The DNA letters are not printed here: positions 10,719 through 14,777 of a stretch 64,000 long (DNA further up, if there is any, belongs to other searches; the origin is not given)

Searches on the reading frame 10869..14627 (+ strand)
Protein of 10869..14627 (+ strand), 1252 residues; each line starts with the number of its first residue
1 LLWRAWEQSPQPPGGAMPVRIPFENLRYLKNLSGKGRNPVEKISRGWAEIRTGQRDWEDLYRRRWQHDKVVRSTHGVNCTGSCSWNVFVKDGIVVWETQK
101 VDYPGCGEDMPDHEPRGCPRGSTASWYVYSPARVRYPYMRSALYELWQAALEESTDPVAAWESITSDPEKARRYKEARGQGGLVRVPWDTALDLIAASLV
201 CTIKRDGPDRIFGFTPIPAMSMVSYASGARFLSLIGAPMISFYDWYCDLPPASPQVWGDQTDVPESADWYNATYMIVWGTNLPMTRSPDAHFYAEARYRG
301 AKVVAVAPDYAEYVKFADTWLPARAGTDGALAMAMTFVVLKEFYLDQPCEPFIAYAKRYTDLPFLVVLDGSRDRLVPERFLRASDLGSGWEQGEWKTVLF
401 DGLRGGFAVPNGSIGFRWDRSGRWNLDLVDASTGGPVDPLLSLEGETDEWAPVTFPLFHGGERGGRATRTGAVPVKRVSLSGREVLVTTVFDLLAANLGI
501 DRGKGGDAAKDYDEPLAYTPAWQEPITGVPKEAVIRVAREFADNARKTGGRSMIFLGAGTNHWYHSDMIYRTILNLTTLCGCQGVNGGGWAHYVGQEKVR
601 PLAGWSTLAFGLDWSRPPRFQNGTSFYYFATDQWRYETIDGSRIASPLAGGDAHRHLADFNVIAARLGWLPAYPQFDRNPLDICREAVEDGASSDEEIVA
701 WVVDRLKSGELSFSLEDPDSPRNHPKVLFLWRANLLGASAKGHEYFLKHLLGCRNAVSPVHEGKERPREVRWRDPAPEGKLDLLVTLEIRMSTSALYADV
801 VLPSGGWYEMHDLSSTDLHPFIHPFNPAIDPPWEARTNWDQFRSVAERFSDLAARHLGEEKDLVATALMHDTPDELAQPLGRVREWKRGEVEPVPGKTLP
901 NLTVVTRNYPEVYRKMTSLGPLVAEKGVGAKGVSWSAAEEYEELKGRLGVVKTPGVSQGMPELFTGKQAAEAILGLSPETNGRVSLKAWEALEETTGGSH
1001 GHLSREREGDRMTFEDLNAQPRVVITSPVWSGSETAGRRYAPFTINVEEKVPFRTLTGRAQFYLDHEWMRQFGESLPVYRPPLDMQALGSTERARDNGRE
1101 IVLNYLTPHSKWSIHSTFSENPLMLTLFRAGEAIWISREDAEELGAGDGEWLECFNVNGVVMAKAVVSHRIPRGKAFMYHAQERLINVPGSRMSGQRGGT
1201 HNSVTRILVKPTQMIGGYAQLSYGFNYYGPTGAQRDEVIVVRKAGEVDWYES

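Call 78: search_protein_families(library=pfam, proteins=[window:10869-14627:+], max_evalue=0.001)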
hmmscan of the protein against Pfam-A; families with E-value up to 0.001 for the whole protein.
window:10869-14627:+ (1252 aa): 3 families
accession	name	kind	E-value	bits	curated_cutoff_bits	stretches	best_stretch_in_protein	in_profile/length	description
PF00384.28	Molybdopterin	-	1.2e-63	215.7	24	1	133-848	1-353/353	Molybdopterin oxidoreductase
PF01568.27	Molydop_binding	-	3.4e-18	66.1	26.8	1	1103-1217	1-105/110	Molydopterin dinucleotide binding domain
PF14710.11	Nitr_red_alph_N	-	9.4e-09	35.9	24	1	26-65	6-38/38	Respiratory nitrate reductase alpha N-terminal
